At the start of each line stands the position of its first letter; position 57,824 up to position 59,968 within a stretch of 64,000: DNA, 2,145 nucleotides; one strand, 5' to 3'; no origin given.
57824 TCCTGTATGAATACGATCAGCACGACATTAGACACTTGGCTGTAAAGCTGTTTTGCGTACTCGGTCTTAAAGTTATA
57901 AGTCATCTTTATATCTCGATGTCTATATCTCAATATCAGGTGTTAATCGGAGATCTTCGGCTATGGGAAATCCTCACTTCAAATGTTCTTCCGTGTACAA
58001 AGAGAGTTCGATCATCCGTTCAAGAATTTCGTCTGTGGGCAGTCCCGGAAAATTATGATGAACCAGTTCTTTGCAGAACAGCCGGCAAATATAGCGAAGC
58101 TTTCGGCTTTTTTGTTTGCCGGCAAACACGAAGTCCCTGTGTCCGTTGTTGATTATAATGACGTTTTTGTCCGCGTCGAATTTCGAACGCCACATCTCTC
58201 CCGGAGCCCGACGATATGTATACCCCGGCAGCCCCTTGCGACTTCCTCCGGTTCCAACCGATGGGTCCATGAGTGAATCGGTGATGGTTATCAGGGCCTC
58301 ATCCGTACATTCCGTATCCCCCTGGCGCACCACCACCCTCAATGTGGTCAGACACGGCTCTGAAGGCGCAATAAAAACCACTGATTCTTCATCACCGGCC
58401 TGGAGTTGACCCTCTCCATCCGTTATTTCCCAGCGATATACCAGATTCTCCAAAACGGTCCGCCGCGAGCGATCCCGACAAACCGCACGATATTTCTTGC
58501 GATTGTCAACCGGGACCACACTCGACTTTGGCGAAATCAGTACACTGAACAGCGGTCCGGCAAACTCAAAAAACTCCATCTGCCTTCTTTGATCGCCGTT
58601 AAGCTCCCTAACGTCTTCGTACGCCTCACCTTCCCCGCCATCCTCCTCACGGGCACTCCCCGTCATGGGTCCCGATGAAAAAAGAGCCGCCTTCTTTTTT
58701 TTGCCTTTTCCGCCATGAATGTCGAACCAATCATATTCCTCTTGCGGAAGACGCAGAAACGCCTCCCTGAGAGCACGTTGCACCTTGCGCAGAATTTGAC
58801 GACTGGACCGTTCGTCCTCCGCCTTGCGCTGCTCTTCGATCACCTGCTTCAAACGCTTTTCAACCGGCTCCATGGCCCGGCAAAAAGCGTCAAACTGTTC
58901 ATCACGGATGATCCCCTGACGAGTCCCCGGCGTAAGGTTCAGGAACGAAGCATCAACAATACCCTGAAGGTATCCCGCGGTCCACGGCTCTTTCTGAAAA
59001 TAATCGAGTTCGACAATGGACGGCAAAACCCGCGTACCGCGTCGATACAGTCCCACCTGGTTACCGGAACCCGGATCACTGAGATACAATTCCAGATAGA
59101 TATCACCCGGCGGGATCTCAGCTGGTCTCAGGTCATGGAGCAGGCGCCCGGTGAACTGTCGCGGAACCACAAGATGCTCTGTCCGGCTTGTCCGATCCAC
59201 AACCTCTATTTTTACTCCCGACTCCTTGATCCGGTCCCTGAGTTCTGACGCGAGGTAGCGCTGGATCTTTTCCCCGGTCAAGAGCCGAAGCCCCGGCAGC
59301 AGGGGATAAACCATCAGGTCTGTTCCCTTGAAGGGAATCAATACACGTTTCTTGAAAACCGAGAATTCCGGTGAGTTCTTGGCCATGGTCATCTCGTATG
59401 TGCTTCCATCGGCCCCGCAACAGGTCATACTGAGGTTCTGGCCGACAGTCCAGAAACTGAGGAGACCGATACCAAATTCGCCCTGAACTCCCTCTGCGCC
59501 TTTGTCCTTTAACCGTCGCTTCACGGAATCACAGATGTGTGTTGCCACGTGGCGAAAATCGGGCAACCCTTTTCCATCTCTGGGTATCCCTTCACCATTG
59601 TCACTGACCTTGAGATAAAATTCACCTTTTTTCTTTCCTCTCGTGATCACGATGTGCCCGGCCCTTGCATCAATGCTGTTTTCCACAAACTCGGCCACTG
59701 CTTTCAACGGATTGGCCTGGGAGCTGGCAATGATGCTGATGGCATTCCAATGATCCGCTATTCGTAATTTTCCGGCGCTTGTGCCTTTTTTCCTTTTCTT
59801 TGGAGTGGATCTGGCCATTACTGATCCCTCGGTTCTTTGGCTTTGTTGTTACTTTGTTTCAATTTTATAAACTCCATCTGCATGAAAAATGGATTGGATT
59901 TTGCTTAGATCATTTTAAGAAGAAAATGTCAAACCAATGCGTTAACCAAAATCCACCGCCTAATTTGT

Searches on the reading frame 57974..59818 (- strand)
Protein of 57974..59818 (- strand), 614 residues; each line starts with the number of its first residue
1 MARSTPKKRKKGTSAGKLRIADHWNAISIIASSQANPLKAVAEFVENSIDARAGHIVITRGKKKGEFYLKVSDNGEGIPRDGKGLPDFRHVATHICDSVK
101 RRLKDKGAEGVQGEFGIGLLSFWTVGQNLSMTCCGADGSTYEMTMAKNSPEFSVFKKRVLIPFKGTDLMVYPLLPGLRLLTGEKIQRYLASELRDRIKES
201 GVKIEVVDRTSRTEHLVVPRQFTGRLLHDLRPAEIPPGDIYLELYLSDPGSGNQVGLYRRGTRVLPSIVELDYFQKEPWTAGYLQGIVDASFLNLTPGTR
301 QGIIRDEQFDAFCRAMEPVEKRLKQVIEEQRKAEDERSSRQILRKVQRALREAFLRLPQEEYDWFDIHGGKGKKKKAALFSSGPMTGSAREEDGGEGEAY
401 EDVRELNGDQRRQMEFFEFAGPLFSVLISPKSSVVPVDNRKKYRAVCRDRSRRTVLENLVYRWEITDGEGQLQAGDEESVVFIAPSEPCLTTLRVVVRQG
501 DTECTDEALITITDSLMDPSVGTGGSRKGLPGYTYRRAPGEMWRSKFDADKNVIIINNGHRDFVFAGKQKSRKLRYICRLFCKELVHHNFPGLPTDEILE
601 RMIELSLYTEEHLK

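Call 3: search_protein_families(library=pfam, proteins=[window:57974-59818:-], max_evalue=0.1)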
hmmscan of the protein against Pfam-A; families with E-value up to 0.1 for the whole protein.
window:57974-59818:- (614 aa): 2 families
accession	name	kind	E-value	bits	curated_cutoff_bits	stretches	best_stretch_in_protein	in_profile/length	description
PF13589.12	HATPase_c_3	-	3.2e-10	40.6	25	1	39-136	5-95/137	Histidine kinase-, DNA gyrase B-, and HSP90-like ATPase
PF02518.31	HATPase_c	-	8.3e-06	26.6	26.4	1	39-94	8-56/111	Histidine kinase-, DNA gyrase B-, and HSP90-like ATPase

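Call 4: search_protein_families(library=padloc, proteins=[window:57974-59818:-], max_evalue=1)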
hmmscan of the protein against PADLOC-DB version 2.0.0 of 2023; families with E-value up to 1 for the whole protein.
window:57974-59818:- (614 aa): 0 families

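Call 5: search_protein_families(library=ncbifam, proteins=[window:57974-59818:-], max_evalue=1)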
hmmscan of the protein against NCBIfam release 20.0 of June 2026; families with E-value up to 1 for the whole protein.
window:57974-59818:- (614 aa): 16 families
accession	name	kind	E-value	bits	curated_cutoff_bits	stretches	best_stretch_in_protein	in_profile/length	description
TIGR00585.2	mutl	equivalog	9.1e-09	34.7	180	1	36-81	20-64/555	DNA mismatch repair endonuclease MutL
NF000953.0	PRK00095.2-4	equivalog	6.4e-06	25.3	693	1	37-98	23-83/611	DNA mismatch repair endonuclease MutL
NF010683.0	PRK14083.1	equivalog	3.8e-05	22.3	455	1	52-136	52-131/604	HSP90 family protein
NF000948.0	PRK00095.1-1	equivalog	4.4e-05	22.6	701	1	37-95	23-80/625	DNA mismatch repair endonuclease MutL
NF000949.0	PRK00095.1-2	equivalog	0.00011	21.4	750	1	37-95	27-84/634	DNA mismatch repair endonuclease MutL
NF000950.0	PRK00095.1-3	equivalog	0.00025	19.6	756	1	37-97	24-83/641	DNA mismatch repair endonuclease MutL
NF000951.0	PRK00095.2-1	equivalog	0.00026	19.8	391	1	39-98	27-79/559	DNA mismatch repair endonuclease MutL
NF000952.0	PRK00095.2-2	subfamily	0.00071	18.2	840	1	37-99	23-84/623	DNA mismatch repair endonuclease MutL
NF011438.0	PRK14867.1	equivalog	0.0016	16.9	1143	1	41-146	41-148/659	DNA topoisomerase VI subunit B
NF050001.1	restrict_BbrUII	equivalog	0.024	13.2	550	1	41-139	25-120/659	BbrUII/HgiDII family restriction enzyme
NF047352.1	P_loop_sacsin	domain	0.029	14.8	50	1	40-129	3-77/80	sacsin N-terminal ATP-binding-like domain-containing protein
NF003218.0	PRK04184.1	equivalog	0.029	12.9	274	1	39-81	39-89/539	DNA topoisomerase VI subunit B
NF000954.0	PRK00095.2-5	equivalog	0.051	11.9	937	1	35-95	25-84/588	DNA mismatch repair endonuclease MutL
NF007004.0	PRK09467.1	equivalog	0.12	11.2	415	1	39-81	337-379/440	two-component system sensor histidine kinase EnvZ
NF004189.0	PRK05644.1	subfamily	0.21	9.8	740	1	40-83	43-87/641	DNA gyrase subunit B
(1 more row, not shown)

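Call 6: search_solved_structures(query=window:57974-59818:-, max_evalue=1, show_alignments=2)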
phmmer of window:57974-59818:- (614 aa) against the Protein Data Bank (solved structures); distinct sequences matched with E-value up to 1: 26.
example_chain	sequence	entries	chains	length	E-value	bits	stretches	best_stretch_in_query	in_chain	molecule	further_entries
7aib_C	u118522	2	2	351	0.0031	19.2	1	35-96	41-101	DNA mismatch repair protein MutL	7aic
5akb_C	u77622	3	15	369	0.0034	19.1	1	35-96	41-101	DNA MISMATCH REPAIR PROTEIN MUTL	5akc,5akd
1b63_A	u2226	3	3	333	0.0097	17.6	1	35-96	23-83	MUTL | DNA mismatch repair protein mutL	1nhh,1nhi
1bkn_A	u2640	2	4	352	0.011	17.5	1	35-96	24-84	MUTL | DNA mismatch repair protein MutL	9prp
1b62_A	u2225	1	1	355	0.011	17.4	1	35-96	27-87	PROTEIN (MUTL)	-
1nhj_A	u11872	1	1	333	0.011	17.4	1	35-96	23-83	DNA mismatch repair protein mutL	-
7p8v_A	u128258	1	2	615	0.025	16.2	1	35-96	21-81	DNA mismatch repair protein MutL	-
5x9y_C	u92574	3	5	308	0.035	15.7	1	35-81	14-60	DNA mismatch repair protein MutL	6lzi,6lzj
3zxo_A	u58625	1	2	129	0.036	15.7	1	25-92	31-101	REDOX SENSOR HISTIDINE KINASE RESPONSE REGULATOR DEVS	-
6lzk_A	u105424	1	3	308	0.036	15.7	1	35-81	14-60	DNA mismatch repair protein MutL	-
8sbm_A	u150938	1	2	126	0.078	14.6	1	25-92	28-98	GAF domain-containing protein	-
3h4l_A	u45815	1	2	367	0.25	13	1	39-96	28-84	DNA mismatch repair protein PMS1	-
4p7a_A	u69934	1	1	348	0.26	12.9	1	18-85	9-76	DNA mismatch repair protein Mlh1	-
9n2k_A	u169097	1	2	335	0.26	12.9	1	33-98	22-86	DNA mismatch repair protein MutL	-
9s89_A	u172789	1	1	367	0.29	12.7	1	39-92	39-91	Mismatch repair endonuclease PMS2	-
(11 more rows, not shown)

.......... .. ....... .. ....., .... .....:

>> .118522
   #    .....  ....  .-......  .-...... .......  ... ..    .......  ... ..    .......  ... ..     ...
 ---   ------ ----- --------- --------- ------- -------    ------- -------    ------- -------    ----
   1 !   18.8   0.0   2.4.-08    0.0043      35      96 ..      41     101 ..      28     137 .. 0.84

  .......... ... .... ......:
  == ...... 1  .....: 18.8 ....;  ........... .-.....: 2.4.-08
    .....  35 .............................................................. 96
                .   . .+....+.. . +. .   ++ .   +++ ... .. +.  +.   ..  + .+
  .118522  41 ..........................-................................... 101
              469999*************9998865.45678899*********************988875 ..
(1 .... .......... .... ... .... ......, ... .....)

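Call 8: find_homologous_proteins(query=window:57974-59818:-)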
Query window:57974-59818:- (614 aa): 4974 proteins with E <= 0.001 among 8000 candidates; the best 120 are listed.
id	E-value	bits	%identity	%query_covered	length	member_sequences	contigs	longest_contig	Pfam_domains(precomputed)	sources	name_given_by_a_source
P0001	0.0e+0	1291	91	100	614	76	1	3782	PF13589.13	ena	-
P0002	0.0e+0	1257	89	100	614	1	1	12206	PF02518.32,PF13589.13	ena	-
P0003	0.0e+0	1191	85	100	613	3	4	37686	PF02518.32,PF13589.13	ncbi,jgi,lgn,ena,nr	ncbi:MAG: ATP-binding protein [Pseudomonadota bacterium]|nr:ATP-binding protein [Pseudomonadota bact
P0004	0.0e+0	1181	84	100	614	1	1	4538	PF13589.13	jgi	jgi:hypothetical protein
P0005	0.0e+0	1181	83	100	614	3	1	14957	PF13589.13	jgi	-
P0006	0.0e+0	1170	83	100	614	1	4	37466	PF02518.32,PF13589.13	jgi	-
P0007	0.0e+0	1167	82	100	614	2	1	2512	PF02518.32,PF13589.13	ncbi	-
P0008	0.0e+0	1152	82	97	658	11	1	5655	PF02518.32,PF13589.13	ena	-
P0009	0.0e+0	1147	80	100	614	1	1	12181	PF13589.13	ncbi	ncbi:MAG: ATP-binding protein [Pseudomonadota bacterium]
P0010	0.0e+0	1144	81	100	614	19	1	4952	PF13589.13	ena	-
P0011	0.0e+0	1143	81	100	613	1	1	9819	PF02518.32,PF13589.13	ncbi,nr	ncbi:ATP-binding protein [bacterium]|nr:ATP-binding protein [bacterium]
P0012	0.0e+0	1137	82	97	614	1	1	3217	PF02518.32,PF13589.13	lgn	-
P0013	0.0e+0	1134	81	98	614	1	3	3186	PF02518.32,PF13589.13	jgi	-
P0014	0.0e+0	1133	80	100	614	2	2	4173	PF13589.13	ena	-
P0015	0.0e+0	1129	81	100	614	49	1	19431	PF02518.32,PF13589.13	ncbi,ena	-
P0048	0.0e+0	1104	78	100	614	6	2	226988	PF02518.32,PF13589.13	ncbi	-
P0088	0.0e+0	1081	76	100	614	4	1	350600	PF13589.13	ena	-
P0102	0.0e+0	1075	76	100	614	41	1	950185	PF02518.32,PF13589.13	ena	-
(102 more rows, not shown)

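Call 9: find_encoding_contigs(protein=P0102, flank=8000, max_places=3)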
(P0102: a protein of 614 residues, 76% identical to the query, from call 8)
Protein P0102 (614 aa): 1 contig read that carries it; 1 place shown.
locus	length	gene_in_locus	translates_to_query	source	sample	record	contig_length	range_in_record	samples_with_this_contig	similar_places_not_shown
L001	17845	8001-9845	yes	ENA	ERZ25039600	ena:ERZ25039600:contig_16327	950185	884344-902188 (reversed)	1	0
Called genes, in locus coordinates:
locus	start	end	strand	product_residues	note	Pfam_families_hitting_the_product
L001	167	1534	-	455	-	PF00072:Response_reg, PF00158:Sigma54_activat, PF14532:Sigma54_activ_2, PF07728:AAA_5 (weak), PF25601:AAA_lid_14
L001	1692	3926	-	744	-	PF19312:NtrY_N (weak), PF00672:HAMP, PF00989:PAS, PF08448:PAS_4, PF13426:PAS_9, PF00512:HisKA, PF02518:HATPase_c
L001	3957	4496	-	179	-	PF14334:DUF4390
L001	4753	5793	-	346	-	PF03331:LpxC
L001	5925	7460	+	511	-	PF05362:Lon_C (weak), PF13541:ChlI, PF05496:RuvB_N (faint), PF00493:MCM (faint), PF01078:Mg_chelatase, PF07728:AAA_5, PF13335:Mg_chelatase_C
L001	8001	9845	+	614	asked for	PF02518:HATPase_c (faint), PF13589:HATPase_c_3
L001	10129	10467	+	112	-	PF12006:DUF3500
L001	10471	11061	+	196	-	PF12006:DUF3500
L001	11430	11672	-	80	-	PF02627:CMD (weak)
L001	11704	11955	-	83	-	-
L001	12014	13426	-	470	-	PF06253:MTTB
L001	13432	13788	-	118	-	PF01208:URO-D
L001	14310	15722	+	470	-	PF06253:MTTB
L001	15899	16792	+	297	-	PF08450:SGL, PF24684:Vgb_lyase (faint), PF01436:NHL (faint), PF01731:Arylesterase (weak), PF03088:Str_synth (weak)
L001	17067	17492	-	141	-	-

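Call 10: find_encoding_contigs(protein=P0088, flank=8000, max_places=3)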
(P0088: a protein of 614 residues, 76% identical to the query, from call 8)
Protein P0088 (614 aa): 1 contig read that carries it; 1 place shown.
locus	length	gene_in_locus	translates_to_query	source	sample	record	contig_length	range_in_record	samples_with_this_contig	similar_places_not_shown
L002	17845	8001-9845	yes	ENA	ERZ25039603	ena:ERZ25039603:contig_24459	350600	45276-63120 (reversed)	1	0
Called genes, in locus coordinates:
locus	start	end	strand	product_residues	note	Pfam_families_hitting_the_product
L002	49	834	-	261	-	PF01797:Y1_Tnp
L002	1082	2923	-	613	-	PF03600:CitMHS, PF16980:CitMHS_2 (weak), PF02080:TrkA_C, PF03600:CitMHS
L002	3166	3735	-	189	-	PF00571:CBS (weak)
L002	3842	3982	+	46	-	-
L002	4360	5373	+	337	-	PF08240:ADH_N, PF00107:ADH_zinc_N, PF13602:ADH_zinc_N_2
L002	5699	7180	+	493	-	PF02696:SelO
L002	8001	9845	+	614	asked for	PF13589:HATPase_c_3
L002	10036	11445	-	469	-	-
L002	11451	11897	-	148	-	-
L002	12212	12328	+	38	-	-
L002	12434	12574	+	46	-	-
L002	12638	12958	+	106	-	-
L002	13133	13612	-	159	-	-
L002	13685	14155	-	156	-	-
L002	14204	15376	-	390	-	PF00155:Aminotran_1_2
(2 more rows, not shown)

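Call 11: find_encoding_contigs(protein=P0048, flank=8000, max_places=3)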
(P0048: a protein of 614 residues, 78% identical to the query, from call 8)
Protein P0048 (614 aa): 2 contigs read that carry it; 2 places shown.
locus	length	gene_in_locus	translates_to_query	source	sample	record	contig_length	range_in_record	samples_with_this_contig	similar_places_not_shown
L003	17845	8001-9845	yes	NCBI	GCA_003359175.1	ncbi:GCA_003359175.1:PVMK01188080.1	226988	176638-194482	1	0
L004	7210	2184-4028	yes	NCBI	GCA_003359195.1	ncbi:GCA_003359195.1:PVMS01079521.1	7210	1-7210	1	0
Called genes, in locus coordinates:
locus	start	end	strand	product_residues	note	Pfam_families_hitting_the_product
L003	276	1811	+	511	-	PF13541:ChlI, PF00493:MCM (faint), PF01078:Mg_chelatase, PF07728:AAA_5, PF13335:Mg_chelatase_C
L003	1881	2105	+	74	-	-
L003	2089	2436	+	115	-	PF02452:PemK_toxin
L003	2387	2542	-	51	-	-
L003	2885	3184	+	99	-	PF02371:Transposase_20 (weak)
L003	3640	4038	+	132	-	PF01471:PG_binding_1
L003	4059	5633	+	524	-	PF13091:PLDc_2 (weak), PF00614:PLDc (faint), PF13091:PLDc_2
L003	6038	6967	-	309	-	PF07804:HipA_C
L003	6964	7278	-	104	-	PF13657:Couple_hipA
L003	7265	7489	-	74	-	PF12844:HTH_19 (weak), PF01381:HTH_3, PF13443:HTH_26 (weak), PF13560:HTH_31 (weak)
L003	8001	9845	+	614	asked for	PF02518:HATPase_c (faint), PF13589:HATPase_c_3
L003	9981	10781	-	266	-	-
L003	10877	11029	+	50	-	PF00582:Usp (weak)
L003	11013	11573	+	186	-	-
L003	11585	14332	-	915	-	PF00330:Aconitase, PF00694:Aconitase_C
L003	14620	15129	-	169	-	PF07331:TctB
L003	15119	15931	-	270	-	PF01970:TctA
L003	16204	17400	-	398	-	PF00149:Metallophos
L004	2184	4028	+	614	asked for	PF02518:HATPase_c (faint), PF13589:HATPase_c_3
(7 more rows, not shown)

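Call 18: find_related_loci(query=window:57974-59818:-, collection=genome_contigs, flank=10000)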
Query window:57974-59818:- (614 aa) in genome_contigs; peptide patterns used: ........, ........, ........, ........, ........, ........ (x = any residue, [..] = any of these).
95 stretches matched a pattern; 72 encode a relative of the query (tblastn E <= 1e-3); 68 distinct loci.
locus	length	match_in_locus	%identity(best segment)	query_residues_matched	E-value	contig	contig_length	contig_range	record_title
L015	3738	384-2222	93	1-614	0e+0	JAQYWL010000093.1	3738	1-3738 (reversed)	MAG: Desulfobacteria bacterium isolate Co_bin7 Co_bin7_c_000001556846, whole genome shotgun sequence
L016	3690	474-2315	92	1-614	0e+0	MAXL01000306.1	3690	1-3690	MAG: Desulfobacterales bacterium S5133MH16 k99_241026, whole genome shotgun sequence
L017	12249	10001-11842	92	1-614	0e+0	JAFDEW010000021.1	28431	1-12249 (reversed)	MAG: Deltaproteobacteria bacterium isolate Meg19_46_Bin_253 Meg19_46_Bin_253_scaffold_4685, whole genome shotgun sequenc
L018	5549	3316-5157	92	1-614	0e+0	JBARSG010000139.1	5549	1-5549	MAG: Desulfobacterales bacterium isolate MFD12959_ilm_asm_bin44 k127_59756, whole genome shotgun sequence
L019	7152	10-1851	82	1-614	0e+0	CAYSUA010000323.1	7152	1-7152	MAG TPA_asm: uncultured Desulfobacteraceae bacterium isolate SRP200020_co7_102 genome assembly, contig: NODE_7368_length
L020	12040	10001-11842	80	1-614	0e+0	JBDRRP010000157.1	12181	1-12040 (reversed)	MAG: Pseudomonadota bacterium isolate MEGAHIT-group-2.99 k141_885580, whole genome shotgun sequence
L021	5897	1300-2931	90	69-614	0e+0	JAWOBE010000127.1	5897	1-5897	MAG: Desulfatiglandaceae bacterium isolate BLK3-3.bin.107 k191_843906, whole genome shotgun sequence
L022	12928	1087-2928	81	1-614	0e+0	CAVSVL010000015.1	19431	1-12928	MAG: uncultured delta proteobacterium isolate MFD05684.bin.2.165 genome assembly, contig: contig_41508, whole genome sho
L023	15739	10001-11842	81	1-614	0e+0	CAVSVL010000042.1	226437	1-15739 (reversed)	MAG: uncultured delta proteobacterium isolate MFD05684.bin.2.165 genome assembly, contig: contig_9533, whole genome shot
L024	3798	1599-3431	76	4-614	0e+0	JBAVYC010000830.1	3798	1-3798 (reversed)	MAG: Desulfobacterales bacterium isolate MFD03804_ilm_asm_bin1 k127_348789, whole genome shotgun sequence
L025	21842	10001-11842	76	1-614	0e+0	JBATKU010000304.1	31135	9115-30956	MAG: Desulfobacterales bacterium isolate MFD10234_ilm_asm_bin6 k127_173194, whole genome shotgun sequence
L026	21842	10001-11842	77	1-614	0e+0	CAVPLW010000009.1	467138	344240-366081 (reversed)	MAG: uncultured delta proteobacterium isolate MFD09964.bin.3.171 genome assembly, contig: contig_2517, whole genome shot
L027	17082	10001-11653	92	1-614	0e+0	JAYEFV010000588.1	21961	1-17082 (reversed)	MAG: Thermodesulfobacteriota bacterium isolate MAG263 MAG263_588, whole genome shotgun sequence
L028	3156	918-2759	77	1-614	0e+0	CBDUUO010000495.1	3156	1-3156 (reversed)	MAG TPA_asm: uncultured bacterium isolate SRR22302367_binner23_Refined_21 genome assembly, contig: ERZ26661968.33376, wh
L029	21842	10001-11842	76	1-614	0e+0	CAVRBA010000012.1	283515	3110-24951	MAG: uncultured delta proteobacterium isolate MFD03551.bin.2.4 genome assembly, contig: contig_20163, whole genome shotg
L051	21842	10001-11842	74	1-614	0e+0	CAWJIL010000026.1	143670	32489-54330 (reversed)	MAG: uncultured delta proteobacterium isolate MFD03804.bin.1.170 genome assembly, contig: contig_9563, whole genome shot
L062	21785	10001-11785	57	9-613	0e+0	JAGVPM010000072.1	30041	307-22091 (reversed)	MAG: Candidatus Goldiibacteriota bacterium isolate DeMMO3_7 c_000000023139, whole genome shotgun sequence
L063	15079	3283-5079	57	5-614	0e+0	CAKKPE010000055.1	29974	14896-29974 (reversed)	bacterium isolate Hainich-H32-bin143-1 genome assembly, contig: H32-bin143_1_Hain_PNK108_H32_02um_670_length_29974_cov_7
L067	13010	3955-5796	91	1-614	0e+0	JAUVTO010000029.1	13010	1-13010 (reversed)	MAG: Desulfobacterales bacterium isolate CSMAG_768 CSMAG_768_k141_659368_length_13010_cov_13.9778, whole genome shotgun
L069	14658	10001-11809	53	1-614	0e+0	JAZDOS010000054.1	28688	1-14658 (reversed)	MAG: Candidatus Omnitrophota bacterium isolate MEGAHIT-group-0.790 k141_9412113, whole genome shotgun sequence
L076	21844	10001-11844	79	1-614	0e+0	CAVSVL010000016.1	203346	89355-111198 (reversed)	MAG: uncultured delta proteobacterium isolate MFD05684.bin.2.165 genome assembly, contig: contig_43044, whole genome sho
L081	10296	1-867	69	326-614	1e-128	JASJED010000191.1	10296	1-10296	MAG: Desulfobacterales bacterium isolate MO_202.B25 MO_202.c_2969, whole genome shotgun sequence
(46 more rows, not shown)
